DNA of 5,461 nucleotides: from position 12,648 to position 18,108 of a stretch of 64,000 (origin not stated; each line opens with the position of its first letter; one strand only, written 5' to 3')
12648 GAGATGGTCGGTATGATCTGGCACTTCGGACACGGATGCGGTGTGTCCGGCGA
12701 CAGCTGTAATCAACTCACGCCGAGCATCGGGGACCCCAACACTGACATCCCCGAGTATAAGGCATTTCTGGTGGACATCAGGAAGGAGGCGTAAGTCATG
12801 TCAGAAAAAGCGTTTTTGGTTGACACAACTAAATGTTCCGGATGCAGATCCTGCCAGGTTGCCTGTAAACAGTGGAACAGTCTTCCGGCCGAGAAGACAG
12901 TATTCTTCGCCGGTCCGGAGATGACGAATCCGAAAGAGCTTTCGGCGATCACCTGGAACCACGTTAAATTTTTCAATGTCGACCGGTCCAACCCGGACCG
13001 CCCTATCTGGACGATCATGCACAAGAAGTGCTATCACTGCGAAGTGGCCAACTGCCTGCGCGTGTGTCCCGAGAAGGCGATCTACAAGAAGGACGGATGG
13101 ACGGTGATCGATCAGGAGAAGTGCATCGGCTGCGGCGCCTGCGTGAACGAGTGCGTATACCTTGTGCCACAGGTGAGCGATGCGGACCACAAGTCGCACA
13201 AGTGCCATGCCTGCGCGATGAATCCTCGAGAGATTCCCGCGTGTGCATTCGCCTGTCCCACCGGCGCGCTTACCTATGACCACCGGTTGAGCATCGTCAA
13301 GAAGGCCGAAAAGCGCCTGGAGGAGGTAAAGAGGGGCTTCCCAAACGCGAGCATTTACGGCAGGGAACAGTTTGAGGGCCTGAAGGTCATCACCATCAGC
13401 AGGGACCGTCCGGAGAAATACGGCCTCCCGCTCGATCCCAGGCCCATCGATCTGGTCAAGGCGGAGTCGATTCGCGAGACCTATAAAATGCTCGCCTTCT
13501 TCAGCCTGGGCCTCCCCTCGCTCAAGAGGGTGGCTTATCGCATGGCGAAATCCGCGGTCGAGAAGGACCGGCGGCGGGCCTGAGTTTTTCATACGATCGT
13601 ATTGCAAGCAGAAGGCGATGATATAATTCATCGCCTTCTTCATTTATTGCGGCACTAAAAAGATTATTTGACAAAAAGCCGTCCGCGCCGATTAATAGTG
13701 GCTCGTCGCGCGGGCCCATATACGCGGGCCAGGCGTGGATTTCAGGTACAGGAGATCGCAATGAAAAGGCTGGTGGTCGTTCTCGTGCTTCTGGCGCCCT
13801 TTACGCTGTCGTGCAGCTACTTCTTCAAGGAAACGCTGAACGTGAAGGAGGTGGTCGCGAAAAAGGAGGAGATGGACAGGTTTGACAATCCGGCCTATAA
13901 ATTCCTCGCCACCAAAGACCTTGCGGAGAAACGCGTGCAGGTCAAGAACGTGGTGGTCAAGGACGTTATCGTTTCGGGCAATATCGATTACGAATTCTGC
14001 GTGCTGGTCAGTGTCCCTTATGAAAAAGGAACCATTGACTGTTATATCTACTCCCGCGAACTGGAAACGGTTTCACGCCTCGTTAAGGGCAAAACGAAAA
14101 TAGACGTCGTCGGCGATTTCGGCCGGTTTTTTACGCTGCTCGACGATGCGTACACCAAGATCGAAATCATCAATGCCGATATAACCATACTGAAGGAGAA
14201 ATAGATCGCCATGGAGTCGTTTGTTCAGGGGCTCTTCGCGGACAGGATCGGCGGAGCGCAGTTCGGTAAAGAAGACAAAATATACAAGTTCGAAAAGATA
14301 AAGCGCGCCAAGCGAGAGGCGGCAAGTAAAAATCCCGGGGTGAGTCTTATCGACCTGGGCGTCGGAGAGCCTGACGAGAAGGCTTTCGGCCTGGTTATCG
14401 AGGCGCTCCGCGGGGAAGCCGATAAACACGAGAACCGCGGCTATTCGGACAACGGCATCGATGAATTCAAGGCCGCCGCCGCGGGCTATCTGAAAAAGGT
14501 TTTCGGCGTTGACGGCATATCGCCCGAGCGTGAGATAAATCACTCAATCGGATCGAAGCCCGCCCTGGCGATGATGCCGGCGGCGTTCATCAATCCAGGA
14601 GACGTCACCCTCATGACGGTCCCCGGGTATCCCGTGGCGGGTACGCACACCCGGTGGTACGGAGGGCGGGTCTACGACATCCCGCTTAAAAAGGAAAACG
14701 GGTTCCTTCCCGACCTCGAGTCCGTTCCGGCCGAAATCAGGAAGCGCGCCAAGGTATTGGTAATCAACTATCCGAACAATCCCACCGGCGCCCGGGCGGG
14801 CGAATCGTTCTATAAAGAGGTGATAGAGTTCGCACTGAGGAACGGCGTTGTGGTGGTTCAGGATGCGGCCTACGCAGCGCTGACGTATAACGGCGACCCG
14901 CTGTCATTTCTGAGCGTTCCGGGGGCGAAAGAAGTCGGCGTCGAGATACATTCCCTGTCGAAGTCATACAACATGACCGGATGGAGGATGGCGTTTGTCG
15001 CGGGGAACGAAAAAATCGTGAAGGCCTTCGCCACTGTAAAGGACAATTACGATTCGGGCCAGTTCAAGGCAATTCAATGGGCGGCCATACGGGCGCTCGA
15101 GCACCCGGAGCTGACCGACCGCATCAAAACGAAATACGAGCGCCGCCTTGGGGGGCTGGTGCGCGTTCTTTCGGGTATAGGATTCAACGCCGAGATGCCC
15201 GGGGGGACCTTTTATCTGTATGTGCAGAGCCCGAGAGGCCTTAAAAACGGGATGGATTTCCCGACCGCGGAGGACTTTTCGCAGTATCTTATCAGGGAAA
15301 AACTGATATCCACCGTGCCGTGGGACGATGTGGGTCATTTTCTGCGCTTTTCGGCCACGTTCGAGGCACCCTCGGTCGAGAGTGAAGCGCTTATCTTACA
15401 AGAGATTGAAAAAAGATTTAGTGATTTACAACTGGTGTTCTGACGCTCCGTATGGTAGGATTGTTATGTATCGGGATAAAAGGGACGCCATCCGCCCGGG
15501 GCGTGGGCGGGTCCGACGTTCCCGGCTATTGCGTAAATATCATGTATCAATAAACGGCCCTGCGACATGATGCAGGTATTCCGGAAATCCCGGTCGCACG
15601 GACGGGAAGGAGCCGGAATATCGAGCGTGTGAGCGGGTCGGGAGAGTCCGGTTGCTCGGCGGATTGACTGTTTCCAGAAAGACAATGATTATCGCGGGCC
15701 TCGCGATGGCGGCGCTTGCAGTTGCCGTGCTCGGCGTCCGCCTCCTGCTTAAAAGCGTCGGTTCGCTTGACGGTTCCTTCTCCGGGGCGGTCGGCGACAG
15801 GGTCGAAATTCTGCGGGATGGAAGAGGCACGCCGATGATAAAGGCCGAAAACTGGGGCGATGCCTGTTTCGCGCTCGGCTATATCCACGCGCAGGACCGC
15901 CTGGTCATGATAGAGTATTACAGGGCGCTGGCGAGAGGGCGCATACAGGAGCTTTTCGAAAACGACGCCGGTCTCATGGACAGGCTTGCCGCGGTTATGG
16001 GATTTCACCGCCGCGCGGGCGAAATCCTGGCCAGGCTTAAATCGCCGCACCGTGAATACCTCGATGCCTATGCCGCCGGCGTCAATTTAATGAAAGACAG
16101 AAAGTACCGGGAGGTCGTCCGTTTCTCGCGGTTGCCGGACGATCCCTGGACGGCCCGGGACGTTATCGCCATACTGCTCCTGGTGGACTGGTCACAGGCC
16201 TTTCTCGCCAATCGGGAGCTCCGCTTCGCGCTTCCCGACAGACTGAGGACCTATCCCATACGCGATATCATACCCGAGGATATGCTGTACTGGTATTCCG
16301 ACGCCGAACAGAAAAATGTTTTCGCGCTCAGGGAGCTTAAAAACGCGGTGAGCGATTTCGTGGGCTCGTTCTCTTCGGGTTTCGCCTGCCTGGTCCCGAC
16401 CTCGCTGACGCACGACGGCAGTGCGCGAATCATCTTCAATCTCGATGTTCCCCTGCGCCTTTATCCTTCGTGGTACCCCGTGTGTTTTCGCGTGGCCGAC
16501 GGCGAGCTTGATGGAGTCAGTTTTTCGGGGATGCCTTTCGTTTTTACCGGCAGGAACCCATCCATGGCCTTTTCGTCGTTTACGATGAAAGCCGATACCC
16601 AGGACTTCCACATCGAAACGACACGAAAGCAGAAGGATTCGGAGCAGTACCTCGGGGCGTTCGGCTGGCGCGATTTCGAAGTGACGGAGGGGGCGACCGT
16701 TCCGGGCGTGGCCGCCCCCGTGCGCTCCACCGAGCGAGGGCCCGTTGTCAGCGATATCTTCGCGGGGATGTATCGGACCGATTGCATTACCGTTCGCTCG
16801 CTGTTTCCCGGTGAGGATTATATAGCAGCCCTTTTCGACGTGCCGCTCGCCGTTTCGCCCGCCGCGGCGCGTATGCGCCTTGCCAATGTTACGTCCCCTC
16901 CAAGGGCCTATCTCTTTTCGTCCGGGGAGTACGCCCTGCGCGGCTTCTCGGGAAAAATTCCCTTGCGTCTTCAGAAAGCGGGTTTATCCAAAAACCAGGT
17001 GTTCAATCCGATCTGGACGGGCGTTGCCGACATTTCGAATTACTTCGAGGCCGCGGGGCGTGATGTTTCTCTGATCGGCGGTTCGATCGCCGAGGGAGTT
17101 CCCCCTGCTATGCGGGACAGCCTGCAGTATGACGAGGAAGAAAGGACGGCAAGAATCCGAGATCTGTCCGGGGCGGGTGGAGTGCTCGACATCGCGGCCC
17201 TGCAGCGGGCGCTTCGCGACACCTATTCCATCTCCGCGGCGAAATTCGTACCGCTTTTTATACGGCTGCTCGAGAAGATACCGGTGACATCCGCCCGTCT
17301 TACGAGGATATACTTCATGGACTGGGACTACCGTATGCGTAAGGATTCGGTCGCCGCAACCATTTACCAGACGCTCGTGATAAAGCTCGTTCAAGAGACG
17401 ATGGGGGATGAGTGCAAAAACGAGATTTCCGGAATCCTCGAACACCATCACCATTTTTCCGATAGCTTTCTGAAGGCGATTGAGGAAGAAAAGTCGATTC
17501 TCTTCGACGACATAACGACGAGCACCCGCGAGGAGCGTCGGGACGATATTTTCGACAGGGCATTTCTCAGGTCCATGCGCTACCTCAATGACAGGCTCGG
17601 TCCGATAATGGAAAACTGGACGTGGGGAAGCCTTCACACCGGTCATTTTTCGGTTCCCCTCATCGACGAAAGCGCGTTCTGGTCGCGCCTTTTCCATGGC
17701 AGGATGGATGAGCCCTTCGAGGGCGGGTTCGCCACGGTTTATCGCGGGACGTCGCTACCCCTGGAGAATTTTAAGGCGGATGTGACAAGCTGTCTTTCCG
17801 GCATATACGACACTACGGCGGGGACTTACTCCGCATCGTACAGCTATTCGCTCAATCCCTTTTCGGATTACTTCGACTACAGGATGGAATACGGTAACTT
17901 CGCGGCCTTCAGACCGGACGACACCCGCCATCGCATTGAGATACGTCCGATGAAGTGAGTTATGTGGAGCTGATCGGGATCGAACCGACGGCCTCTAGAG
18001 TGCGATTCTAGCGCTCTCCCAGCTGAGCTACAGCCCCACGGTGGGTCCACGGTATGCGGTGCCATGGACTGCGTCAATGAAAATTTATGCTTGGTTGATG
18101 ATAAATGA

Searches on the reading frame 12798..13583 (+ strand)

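Call 81: search_protein_families(library=pfam, proteins=[window:12798-13583:+], max_evalue=0.00001)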
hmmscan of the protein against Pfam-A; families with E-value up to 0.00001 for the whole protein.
window:12798-13583:+ (261 aa): 7 families
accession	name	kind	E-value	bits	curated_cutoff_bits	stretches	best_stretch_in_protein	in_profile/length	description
PF12838.12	Fer4_7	-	1.5e-15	57.8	27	1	12-94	1-52/52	4Fe-4S dicluster domain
PF13247.11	Fer4_11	-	2e-12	47.6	26.2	1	71-160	3-97/100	4Fe-4S dicluster domain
PF13237.11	Fer4_10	-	5.8e-10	39.4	25.5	1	73-119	4-52/53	4Fe-4S dicluster domain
PF00037.32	Fer4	-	8.4e-10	38.5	21.1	0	103-119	2-18/24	4Fe-4S binding domain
PF12837.12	Fer4_6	-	4.4e-09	36.3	25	0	103-122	3-22/24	4Fe-4S binding domain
PF13187.11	Fer4_9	-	8.8e-09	35.7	27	0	12-95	1-52/52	4Fe-4S dicluster domain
PF12797.12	Fer4_2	-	1.5e-08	34.5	24.5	0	103-119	4-20/22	4Fe-4S binding domain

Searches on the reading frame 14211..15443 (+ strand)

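Call 81: search_protein_families(library=pfam, proteins=[window:14211-15443:+], max_evalue=0.00001)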
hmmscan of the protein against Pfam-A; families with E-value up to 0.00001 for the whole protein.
window:14211-15443:+ (410 aa): 1 family
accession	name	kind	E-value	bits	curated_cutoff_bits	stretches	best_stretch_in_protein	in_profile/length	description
PF00155.27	Aminotran_1_2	-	6.5e-44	151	19.7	1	46-380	3-344/361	Aminotransferase class I and II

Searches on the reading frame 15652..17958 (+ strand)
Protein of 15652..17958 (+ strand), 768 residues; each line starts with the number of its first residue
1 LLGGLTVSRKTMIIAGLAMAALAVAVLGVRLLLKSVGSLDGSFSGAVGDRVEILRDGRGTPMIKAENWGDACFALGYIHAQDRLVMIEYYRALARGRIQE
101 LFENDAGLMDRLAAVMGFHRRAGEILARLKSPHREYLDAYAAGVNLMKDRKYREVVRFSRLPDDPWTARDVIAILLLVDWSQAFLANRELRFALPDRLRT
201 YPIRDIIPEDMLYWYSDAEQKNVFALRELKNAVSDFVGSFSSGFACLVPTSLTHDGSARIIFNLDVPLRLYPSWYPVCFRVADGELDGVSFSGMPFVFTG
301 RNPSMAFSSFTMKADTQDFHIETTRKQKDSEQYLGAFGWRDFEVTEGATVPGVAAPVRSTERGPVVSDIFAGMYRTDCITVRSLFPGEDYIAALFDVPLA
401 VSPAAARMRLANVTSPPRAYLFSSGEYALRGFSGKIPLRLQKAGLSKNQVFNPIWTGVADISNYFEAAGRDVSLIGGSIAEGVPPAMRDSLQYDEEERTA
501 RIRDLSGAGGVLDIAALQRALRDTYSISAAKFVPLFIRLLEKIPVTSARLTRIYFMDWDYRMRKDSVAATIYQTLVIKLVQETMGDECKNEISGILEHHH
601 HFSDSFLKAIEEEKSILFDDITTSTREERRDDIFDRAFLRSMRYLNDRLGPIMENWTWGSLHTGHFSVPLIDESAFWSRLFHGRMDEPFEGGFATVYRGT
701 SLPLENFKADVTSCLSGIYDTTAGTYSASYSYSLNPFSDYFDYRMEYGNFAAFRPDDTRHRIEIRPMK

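Call 81: search_protein_families(library=pfam, proteins=[window:15652-17958:+], max_evalue=0.00001)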
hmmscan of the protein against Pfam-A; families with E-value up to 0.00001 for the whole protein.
window:15652-17958:+ (768 aa): 1 family
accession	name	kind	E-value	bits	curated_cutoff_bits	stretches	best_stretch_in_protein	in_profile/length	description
PF01804.23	Penicil_amidase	-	3.5e-82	277.9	21.3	1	51-742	2-652/675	Penicillin amidase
